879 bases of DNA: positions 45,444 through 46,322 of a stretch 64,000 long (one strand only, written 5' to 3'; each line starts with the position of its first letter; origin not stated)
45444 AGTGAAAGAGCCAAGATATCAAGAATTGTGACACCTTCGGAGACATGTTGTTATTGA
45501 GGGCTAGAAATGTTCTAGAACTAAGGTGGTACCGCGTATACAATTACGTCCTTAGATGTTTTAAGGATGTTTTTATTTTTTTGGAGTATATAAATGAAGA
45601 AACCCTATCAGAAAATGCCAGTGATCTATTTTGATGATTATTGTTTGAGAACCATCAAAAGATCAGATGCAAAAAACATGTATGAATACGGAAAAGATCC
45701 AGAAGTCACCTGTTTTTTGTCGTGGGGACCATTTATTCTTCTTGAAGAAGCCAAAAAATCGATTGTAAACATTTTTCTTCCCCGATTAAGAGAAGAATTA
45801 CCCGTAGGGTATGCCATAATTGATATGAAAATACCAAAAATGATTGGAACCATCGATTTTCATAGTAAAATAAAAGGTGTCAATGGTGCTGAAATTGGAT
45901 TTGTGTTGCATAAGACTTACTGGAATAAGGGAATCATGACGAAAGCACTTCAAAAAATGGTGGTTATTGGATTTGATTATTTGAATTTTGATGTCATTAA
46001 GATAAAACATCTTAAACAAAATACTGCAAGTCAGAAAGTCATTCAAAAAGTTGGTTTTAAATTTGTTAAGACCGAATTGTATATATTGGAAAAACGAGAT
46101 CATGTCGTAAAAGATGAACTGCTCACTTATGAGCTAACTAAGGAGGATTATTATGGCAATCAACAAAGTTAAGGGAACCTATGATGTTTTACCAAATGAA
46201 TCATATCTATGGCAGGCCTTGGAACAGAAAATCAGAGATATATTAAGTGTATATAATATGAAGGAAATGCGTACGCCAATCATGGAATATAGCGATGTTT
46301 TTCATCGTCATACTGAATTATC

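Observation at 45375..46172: A T-box leader controls a GNAT acetyltransferase fused into the hisS-aspS operon, and its specifier is the overlapping GAC/CAC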

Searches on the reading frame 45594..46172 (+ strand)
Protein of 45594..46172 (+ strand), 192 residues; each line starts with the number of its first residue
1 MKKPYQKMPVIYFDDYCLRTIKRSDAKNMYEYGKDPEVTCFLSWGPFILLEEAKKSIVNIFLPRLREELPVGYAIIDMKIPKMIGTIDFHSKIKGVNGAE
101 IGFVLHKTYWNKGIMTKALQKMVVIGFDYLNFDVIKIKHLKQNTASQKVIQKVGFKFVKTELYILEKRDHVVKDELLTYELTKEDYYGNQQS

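Call 7: search_protein_families(library=pfam, proteins=[window:45594-46172:+])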
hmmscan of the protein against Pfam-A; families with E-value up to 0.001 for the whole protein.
window:45594-46172:+ (192 aa): 2 families
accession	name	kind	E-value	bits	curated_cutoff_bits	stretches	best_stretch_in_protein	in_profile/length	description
PF13302.13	Acetyltransf_3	-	9.5e-24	85.1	25.4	1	17-156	3-138/138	Acetyltransferase (GNAT) domain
PF00583.31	Acetyltransf_1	-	7e-08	33.2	20.7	1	77-155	38-116/116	Acetyltransferase (GNAT) family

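Call 8: search_protein_families(library=ncbifam, proteins=[window:45594-46172:+], max_evalue=0.01)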
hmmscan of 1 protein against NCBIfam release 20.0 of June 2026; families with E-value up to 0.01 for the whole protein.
window:45594-46172:+ (192 aa): 9 families
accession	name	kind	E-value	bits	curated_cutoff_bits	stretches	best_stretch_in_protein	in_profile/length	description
NF040702.1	ileS_w_GNAT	exception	2.3e-09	35.5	1999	1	11-161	282-423/1100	isoleucine--tRNA ligase, N-acetyltransferase domain-containing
NF007539.0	PRK10151.1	equivalog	1.4e-05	24.8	184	1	78-157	73-152/179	50S ribosomal protein L7/L12-serine acetyltransferase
NF007527.0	PRK10140.1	equivalog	0.00048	20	236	1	86-160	67-141/162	N-acetyltransferase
NF000016.1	AAC_6p_Im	exception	0.00086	19.5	350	1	68-160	66-157/178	aminoglycoside N-acetyltransferase AAC(6')-Im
NF008072.0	PRK10809.1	equivalog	0.00088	19.1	190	1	72-173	77-183/194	ribosomal protein S5-alanine N-acetyltransferase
NF033693.0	AAC_6p_Ie_fam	exception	0.0036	17.4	340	1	67-159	66-157/179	AAC(6')-Ie family aminoglycoside N-acetyltransferase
NF033151.0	AAC_6p_A10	exception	0.0038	17.2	400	1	69-159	67-156/178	AAC(6')-I family aminoglycoside 6'-N-acetyltransferase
NF000507.1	AAC_6p_Ie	exception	0.0076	16.2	450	0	67-160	66-158/201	aminoglycoside N-acetyltransferase AAC(6')-Ie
TIGR03585.1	PseH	equivalog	0.0081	16.2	93.1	0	17-167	2-145/156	UDP-4-amino-4,6-dideoxy-N-acetyl-beta-L-altrosamine N-acetyltransferase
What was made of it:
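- On RimJ, RimL or MccE as a specific orthologue: RimJ PRK10809 scores 19.1 against 190 (call 8).
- Tried and rejected: 'IleRS with GNAT domain' lead: this was the best NCBIfam hit of the GNAT (call 8).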

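Call 11: find_homologous_proteins(query=window:45594-46169:+, max_evalue=0.00001)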
Query window:45594-46169:+ (192 aa): 109 proteins with E <= 0.00001 among 234 candidates.
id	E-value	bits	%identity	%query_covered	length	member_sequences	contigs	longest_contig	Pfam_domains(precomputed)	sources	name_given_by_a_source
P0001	9.3e-117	406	93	100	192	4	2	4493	PF13302.14,PF00583.32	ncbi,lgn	-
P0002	3.7e-92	325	76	100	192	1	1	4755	PF13302.14,PF00583.32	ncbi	-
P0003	7.4e-92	324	75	98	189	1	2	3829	PF13302.14,PF00583.32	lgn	-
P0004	1.9e-90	320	73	100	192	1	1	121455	PF13302.14,PF00583.32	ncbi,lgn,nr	ncbi:MAG: GNAT family N-acetyltransferase [Acholeplasmataceae bacterium]|nr:GNAT family N-acetyltran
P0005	4.1e-90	319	74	99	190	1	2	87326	PF13302.14,PF00583.32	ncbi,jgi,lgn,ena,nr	ncbi:MAG: GNAT family N-acetyltransferase [Firmicutes bacterium]|nr:GNAT family N-acetyltransferase 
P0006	7.3e-89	315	72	100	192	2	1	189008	PF13302.14,PF00583.32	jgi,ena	-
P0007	1.5e-87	310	74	98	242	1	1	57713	PF13302.14,PF00583.32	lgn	-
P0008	8.5e-87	308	68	100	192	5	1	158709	PF13302.14,PF00583.32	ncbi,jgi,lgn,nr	ncbi:MAG: GNAT family N-acetyltransferase [Tenericutes bacterium]|jgi:[ribosomal protein S5]-alanine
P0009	4.4e-83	296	71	99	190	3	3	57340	PF13302.14,PF00583.32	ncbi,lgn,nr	ncbi:MAG: GNAT family N-acetyltransferase [Firmicutes bacterium]|nr:GNAT family N-acetyltransferase 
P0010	1.2e-81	291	68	99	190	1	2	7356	PF13302.14,PF00583.32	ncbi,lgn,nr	ncbi:MAG: GNAT family N-acetyltransferase [Acholeplasmataceae bacterium]|nr:GNAT family N-acetyltran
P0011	6.3e-81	289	68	100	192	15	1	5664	PF13302.14,PF00583.32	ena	-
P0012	6.9e-81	289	67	100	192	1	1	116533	PF13302.14,PF00583.32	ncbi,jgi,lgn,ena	-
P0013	5.5e-80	286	68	100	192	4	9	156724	PF13302.14,PF00583.32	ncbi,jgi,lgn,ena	-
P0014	5.6e-80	286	67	100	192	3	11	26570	PF13302.14,PF00583.32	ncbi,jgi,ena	jgi:[ribosomal protein S5]-alanine N-acetyltransferase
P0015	1.7e-78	281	67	100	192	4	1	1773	PF13302.14,PF00583.32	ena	-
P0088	1.5e-46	177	47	95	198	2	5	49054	PF13420.14,PF13302.14,PF00583.32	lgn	-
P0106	4.1e-39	152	49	80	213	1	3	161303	PF13420.14,PF13302.14,PF00583.32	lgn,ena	-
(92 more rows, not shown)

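Call 14: find_related_loci(query=A1, collection=genome_contigs, flank=6000)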
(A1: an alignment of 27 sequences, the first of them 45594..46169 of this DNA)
Query A1 (192 aa) in genome_contigs; peptide patterns used: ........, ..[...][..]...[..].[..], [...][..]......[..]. (x = any residue, [..] = any of these).
599 stretches matched a pattern (row limit reached: there are more); 548 encode a relative of the query (tblastn E <= 1e-3); the best 80 are kept; 80 distinct loci.
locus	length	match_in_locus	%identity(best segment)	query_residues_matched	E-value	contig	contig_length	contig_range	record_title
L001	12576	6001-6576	73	1-192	4e-96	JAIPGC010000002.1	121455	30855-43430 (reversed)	MAG: Acholeplasmataceae bacterium isolate Tobar13m-G41 Tobar13m-C206, whole genome shotgun sequence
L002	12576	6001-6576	68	1-192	9e-93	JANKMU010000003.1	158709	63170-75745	MAG: Tenericutes bacterium isolate M17C-02 NODE_3_length_158709_cov_4.927648, whole genome shotgun sequence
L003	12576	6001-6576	66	1-192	1e-92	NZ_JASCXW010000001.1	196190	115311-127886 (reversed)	Peloplasma aerotolerans strain M4Ah 1, whole genome shotgun sequence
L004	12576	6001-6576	70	1-192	2e-88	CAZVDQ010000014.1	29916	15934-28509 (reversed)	MAG TPA_asm: uncultured Mariniplasma sp. isolate binchicken_co181_473 genome assembly, contig: NODE_2077_length_29916_co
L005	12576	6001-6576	71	1-192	9e-88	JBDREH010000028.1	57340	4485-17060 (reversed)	MAG: Bacillota bacterium isolate MEGAHIT-group-1.303 k141_619888, whole genome shotgun sequence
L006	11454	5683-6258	69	1-192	5e-87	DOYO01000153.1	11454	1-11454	MAG TPA_asm: Acholeplasmataceae bacterium isolate UBA12080 contig_10036, whole genome shotgun sequence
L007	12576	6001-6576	67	1-192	1e-86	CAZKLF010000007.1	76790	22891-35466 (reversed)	MAG TPA_asm: uncultured Mariniplasma sp. isolate SRP191223_co1_51 genome assembly, contig: NODE_158_length_76790_cov_8.6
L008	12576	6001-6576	68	1-192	1e-85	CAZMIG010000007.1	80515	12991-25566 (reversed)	MAG TPA_asm: uncultured Mariniplasma sp. isolate SRP178699_co1_599 genome assembly, contig: NODE_209_length_80515_cov_10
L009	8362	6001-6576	60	1-192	1e-80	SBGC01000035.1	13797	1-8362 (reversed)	MAG: Bacillota bacterium isolate M0117 scaffold_431_1, whole genome shotgun sequence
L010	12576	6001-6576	63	1-192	2e-79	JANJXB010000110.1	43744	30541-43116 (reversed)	MAG: Acholeplasmataceae bacterium isolate RS263_metabat.bin.35 RS263_k141_89265, whole genome shotgun sequence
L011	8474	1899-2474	63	1-192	1e-77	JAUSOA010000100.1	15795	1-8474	MAG: Acholeplasmataceae bacterium isolate E21_concoct.bin.144_sub E21_k141_256681, whole genome shotgun sequence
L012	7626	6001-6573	64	2-192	4e-77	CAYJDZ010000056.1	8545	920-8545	MAG TPA_asm: uncultured Mariniplasma sp. isolate ERP122455_co1_2 genome assembly, contig: NODE_2653_length_8545_cov_16.0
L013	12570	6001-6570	61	1-192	1e-75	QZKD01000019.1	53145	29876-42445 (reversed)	MAG: Acholeplasma sp. isolate SURF_22 Ga0104751_1000817, whole genome shotgun sequence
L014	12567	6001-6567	55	1-189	2e-74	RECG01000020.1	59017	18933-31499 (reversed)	MAG: Acholeplasmataceae bacterium isolate DLM2.Bin120 NODE_410_length_59017_cov_9.25586, whole genome shotgun sequence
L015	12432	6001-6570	60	1-192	2e-73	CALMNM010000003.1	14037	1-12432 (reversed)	MAG TPA_asm: uncultured Acholeplasma sp. isolate SRR6284161_bin.9_CONCOCT_v1.1_MAG genome assembly, contig: ERZ795125.64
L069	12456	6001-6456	44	7-157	3e-36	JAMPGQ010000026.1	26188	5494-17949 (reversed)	MAG: Anaeroplasma bactoclasticum isolate NALB_7863_1 Scaffold_#26__SCF_026___26188_bp, whole genome shotgun sequence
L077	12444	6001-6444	41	9-157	1e-27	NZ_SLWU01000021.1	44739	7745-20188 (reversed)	Caldanaerobacter subterraneus strain DSM 13054 Ga0310466_121, whole genome shotgun sequence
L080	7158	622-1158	32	5-170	5e-26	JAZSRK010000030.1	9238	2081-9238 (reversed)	MAG: Candidatus Limiplasma sp. isolate T1900044537_TS20190003.MAGScoT_cleanbin_000049 SGB_32_k141_2723716, whole genome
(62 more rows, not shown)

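Call 29: search_solved_structures(query=A1, max_evalue=0.001, show_alignments=2)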
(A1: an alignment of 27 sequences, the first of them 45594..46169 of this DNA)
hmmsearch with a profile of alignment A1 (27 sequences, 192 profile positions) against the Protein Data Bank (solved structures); distinct sequences matched with E-value up to 0.001: 13.
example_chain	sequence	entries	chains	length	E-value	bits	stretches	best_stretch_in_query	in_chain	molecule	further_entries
3fbu_A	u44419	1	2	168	1.4e-14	57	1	11-166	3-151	Acetyltransferase, GNAT family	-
3igr_A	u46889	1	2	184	5.4e-14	55.1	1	12-166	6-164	Ribosomal-protein-S5-alanine N-acetyltransferase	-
1nsl_A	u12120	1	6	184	4.5e-12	48.8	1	81-189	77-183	Probable acetyltransferase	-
2fck_A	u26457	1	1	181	4.2e-09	39.1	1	11-160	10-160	ribosomal-protein-serine acetyltransferase, putative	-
1s7k_A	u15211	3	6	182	1.2e-08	37.6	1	39-164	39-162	acetyl transferase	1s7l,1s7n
1z9u_A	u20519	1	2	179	1.2e-08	37.6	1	39-164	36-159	acetyl transferase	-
1s7f_A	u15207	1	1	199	1.6e-08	37.3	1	39-163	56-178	acetyl transferase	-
3r95_A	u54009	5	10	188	4e-06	29.4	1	39-161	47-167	MccE protein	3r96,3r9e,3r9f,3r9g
6bff_A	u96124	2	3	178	0.00015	24.3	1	66-164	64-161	Aminoglycoside acetyltransferase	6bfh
6vfm_A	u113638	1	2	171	0.00061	22.3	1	14-162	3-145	Spermidine N1-acetyltransferase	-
6cy6_A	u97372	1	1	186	0.00072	22.1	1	15-166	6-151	Spermidine N(1)-acetyltransferase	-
4r9m_A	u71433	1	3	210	0.00086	21.8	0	14-165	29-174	Spermidine N(1)-acetyltransferase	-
3wr7_A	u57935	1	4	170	0.00087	21.8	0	15-165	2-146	Spermidine N1-acetyltransferase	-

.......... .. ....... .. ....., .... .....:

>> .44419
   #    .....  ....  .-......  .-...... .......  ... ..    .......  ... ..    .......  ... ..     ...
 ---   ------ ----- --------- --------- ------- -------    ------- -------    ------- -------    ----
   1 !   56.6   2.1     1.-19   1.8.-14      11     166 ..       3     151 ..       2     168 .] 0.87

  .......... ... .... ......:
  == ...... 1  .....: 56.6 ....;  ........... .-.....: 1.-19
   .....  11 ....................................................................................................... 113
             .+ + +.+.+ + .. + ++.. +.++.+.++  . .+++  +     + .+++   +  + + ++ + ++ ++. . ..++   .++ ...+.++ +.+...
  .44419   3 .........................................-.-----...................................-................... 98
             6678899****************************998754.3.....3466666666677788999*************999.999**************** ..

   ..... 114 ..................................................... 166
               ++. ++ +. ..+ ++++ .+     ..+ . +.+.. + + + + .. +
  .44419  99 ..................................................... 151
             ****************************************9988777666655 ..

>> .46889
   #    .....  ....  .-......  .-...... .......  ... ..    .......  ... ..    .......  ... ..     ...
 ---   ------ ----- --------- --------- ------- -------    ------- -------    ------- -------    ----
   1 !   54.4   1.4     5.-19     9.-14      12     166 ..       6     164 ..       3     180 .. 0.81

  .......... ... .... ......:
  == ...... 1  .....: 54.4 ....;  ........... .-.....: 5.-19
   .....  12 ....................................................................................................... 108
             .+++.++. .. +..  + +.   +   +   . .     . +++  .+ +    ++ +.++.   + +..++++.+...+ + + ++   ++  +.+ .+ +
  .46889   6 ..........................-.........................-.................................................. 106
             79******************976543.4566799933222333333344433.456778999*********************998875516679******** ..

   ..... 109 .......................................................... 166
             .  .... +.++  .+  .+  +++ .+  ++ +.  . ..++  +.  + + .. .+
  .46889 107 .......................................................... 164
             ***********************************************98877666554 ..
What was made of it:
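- Its profile hits MccE 3r95 at E 4e-6 and RimL at 1.2e-8 (call 29).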

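Call 37: search_protein_families(library=ncbifam, proteins=[L069:7861-9162:+, L069:4171-5700:+, L077:4972-5646:+, L077:6641-7084:+, L077:7081-8010:+, L077:1755-4967:+], max_evalue=0.00001)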
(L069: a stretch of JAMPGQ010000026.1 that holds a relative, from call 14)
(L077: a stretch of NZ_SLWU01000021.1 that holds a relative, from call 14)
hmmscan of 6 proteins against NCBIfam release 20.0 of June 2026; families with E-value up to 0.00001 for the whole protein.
L069:7861-9162:+ (433 aa): 16 families
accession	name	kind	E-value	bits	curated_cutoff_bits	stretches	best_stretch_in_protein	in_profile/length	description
NF003483.0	PRK05159.1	equivalog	1e-124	416.8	353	1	7-433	9-438/438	aspartate--tRNA(Asn) ligase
TIGR00458.1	aspS_nondisc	equivalog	5.6e-98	328.7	368.4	1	6-433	6-428/428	aspartate--tRNA(Asn) ligase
NF003037.0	PRK03932.1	equivalog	2.5e-65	221.2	414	1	7-422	11-440/451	asparagine--tRNA ligase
TIGR00457.1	asnS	equivalog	1.6e-58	198.6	342.6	1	10-432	14-454/455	asparagine--tRNA ligase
NF001750.0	PRK00476.1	equivalog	8.3e-58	196.1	443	2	6-256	12-268/590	aspartate--tRNA ligase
TIGR00459.1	aspS_bact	equivalog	1.1e-52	179.2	373.85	2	6-279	10-272/586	aspartate--tRNA ligase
NF001756.1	PRK00484.1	subfamily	3.3e-37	128.3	468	1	12-423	51-481/488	lysine--tRNA ligase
TIGR00499.1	lysS_bact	equivalog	1.5e-35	122.8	427.6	2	14-286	55-322/496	lysine--tRNA ligase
NF005052.0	PRK06462.1-1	equivalog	1.3e-30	106.6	368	1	110-413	27-331/353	asparagine synthetase A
NF005054.0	PRK06462.1-4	equivalog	8.8e-29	100.6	309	1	122-413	15-296/318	asparagine synthetase A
NF009460.0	PRK12820.1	equivalog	1.5e-28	99.4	1379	1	11-246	34-287/723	bifunctional aspartyl-tRNA synthetase/aspartyl/glutamyl-tRNA amidotransferase subunit C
NF002821.0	PRK02983.1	equivalog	8.9e-27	93.5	742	2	12-251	659-897/1102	bifunctional lysylphosphatidylglycerol synthetase/lysine--tRNA ligase LysX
NF009101.0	PRK12445.1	subfamily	3.4e-23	82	1026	1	22-252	75-303/505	lysine--tRNA ligase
TIGR00462.1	genX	equivalog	1.8e-16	60.4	286.9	1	136-416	5-295/304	EF-P lysine aminoacylase EpmA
NF006828.0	PRK09350.1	equivalog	1.4e-13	50.9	264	1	132-417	16-312/325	elongation factor P--(R)-beta-lysine ligase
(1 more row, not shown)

L069:4171-5700:+ (509 aa): 12 families
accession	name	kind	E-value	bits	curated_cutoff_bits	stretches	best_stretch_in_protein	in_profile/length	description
NF006934.0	PRK09419.1-1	subfamily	2e-32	111.8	1646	1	35-426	624-1003/1174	multifunctional 2',3'-cyclic-nucleotide 2'-phosphodiesterase/3'-nucleotidase/5'-nucleotidase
NF007109.1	PRK09558.1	equivalog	1.1e-25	90.4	600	1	14-268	13-256/550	bifunctional UDP-sugar hydrolase/5'-nucleotidase UshA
TIGR04486.1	thiosulf_SoxB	equivalog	6.2e-21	74.3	550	1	44-372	98-402/556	thiosulfohydrolase SoxB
NF006938.0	PRK09420.1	equivalog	4.1e-20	71.7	486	1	38-269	21-261/648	bifunctional 2',3'-cyclic-nucleotide 2'-phosphodiesterase/3'-nucleotidase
NF006937.0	PRK09419.1-4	equivalog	1e-19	69.5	2554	2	27-343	8-351/1411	multifunctional 2',3'-cyclic-nucleotide 2'-phosphodiesterase/3'-nucleotidase/5'-nucleotidase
NF040549.1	Nt5e_LPXTG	exception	2.2e-19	69.2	1050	1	38-179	95-223/731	cell surface ecto-5'-nucleotidase Nt5e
TIGR01390.1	CycNucDiestase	equivalog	4.1e-17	61.9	883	1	61-270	29-240/626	2',3'-cyclic-nucleotide 2'-phosphodiesterase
NF006936.0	PRK09419.1-3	equivalog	1.3e-14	52.8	2542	1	40-269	57-300/1212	multifunctional 2',3'-cyclic-nucleotide 2'-phosphodiesterase/3'-nucleotidase/5'-nucleotidase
NF006935.0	PRK09419.1-2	equivalog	1.6e-14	52.6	2801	1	40-338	45-369/1445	multifunctional 2',3'-cyclic-nucleotide 2'-phosphodiesterase/3'-nucleotidase/5'-nucleotidase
NF006933.0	PRK09418.1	equivalog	2.2e-14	52.6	1419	1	36-309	34-323/780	bifunctional 2',3'-cyclic-nucleotide 2'-phosphodiesterase/3'-nucleotidase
NF041198.1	UshA_like_PCGU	equivalog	1.5e-12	46.9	275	1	37-333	19-298/519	UshA-like (seleno)protein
TIGR01530.1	nadN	equivalog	9.7e-11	40.9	436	0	59-239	30-198/550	NAD nucleotidase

L077:4972-5646:+ (224 aa): 0 families

L077:6641-7084:+ (147 aa): 23 families
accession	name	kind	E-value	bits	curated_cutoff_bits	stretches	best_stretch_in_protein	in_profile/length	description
NF011367.0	PRK14786.1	equivalog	1.3e-41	142.3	190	1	5-145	4-147/154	lipoprotein signal peptidase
NF011350.0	PRK14768.1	equivalog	1.3e-31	109.9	210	1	3-142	2-142/148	lipoprotein signal peptidase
TIGR00077.1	lspA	equivalog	2.8e-31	108.6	73.95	1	6-138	14-152/164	signal peptidase II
NF011368.0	PRK14787.1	equivalog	2e-29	102.8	177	1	1-136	1-149/167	lipoprotein signal peptidase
NF011371.0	PRK14790.1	equivalog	3.2e-29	101.9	202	1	5-141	13-153/169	lipoprotein signal peptidase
NF011365.0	PRK14784.1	equivalog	3.1e-26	92.4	181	1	10-141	13-147/160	lipoprotein signal peptidase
NF011366.0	PRK14785.1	subfamily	1.8e-23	83.5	256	1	7-143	47-192/198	lipoprotein signal peptidase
NF011360.0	PRK14779.1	subfamily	2.2e-23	83.1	177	1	5-136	13-149/163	lipoprotein signal peptidase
NF011355.0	PRK14773.1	subfamily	2.9e-23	82.8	218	1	30-136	64-182/206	lipoprotein signal peptidase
NF011370.0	PRK14789.1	equivalog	2.4e-20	73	248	1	5-144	12-153/194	lipoprotein signal peptidase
NF011354.0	PRK14772.1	equivalog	9e-20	70.8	321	1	7-140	31-168/190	lipoprotein signal peptidase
NF011352.0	PRK14770.1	equivalog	3.3e-19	68.9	223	1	2-136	17-158/173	lipoprotein signal peptidase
NF011357.0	PRK14775.1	equivalog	7.3e-19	68.3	201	1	5-138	8-145/170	lipoprotein signal peptidase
NF011353.0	PRK14771.1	equivalog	9.5e-19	67.8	241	1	3-140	14-154/179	lipoprotein signal peptidase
NF011358.0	PRK14776.1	equivalog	1.3e-18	67.4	285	1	6-137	15-151/170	lipoprotein signal peptidase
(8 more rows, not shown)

L077:7081-8010:+ (309 aa): 7 families
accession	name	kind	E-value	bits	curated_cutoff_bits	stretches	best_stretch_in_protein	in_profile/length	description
TIGR00005.1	rluA_subfam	subfamily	1.6e-103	346.1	192.7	1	14-303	2-298/298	RluA family pseudouridine synthase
NF008385.0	PRK11180.1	equivalog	1.3e-85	287.6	351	1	14-306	14-316/325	23S rRNA pseudouridine(1911/1915/1917) synthase RluD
NF008249.0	PRK11025.1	equivalog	1.1e-53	182.2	378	1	12-305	14-316/317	23S rRNA pseudouridine(955/2504/2580) synthase RluC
NF007543.0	PRK10158.1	equivalog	4e-32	111.6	286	1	77-291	9-217/219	bifunctional tRNA pseudouridine(32) synthase/23S rRNA pseudouridine(746) synthase RluA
NF008321.0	PRK11112.1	equivalog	8.8e-29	100.6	328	1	82-301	2-233/257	tRNA pseudouridine(65) synthase TruC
TIGR01621.1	RluA-like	hypoth_equivalog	3.8e-25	88.4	222.3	1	82-259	2-169/217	TIGR01621 family pseudouridine synthase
TIGR00093.1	TIGR00093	subfamily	9.8e-07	28.7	109.3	1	95-250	1-136/161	pseudouridine synthase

L077:1755-4967:+ (1070 aa): 1 family
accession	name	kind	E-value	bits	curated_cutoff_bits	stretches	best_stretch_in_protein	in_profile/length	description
TIGR00348.1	hsdR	subfamily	2e-155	519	284.55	1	8-729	1-674/674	HsdR family type I site-specific deoxyribonuclease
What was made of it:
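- It is kept where aspS is replaced by an archaeal-type enzyme (call 37).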

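Call 50: predict_structure(alignment_id=A1)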
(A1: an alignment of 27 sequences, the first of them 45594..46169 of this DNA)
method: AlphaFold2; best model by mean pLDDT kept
length: 192 residues; sequences in the alignment: 27
mean_pLDDT: 94.8   pTM: 0.90
mean pLDDT of the five models: 94.8, 94.8, 94.1, 92.8, 91.5
residues with pLDDT >= 90: 167; 70-90: 22; 50-70: 3; < 50: 0
segments of 3 or more residues with pLDDT < 50: none
pLDDT, mean of each block of 10 residues (from residue 1): 86 98 97 96 92 94 90 97 97 96 97 98 98 98 97 98 92 96 93 62
secondary structure, 60 per line:
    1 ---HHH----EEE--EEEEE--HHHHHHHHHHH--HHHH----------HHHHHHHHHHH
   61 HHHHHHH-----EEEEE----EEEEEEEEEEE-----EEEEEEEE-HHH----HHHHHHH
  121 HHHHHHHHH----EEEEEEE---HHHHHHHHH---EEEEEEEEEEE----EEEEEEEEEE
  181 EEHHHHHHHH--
elements in order: E11-13 E16-20 H23-33 H36-39 H50-67 E73-77 E82-92 E98-105 H114-129 E134-140 H144-152 E156-166 E171-182 H183-190
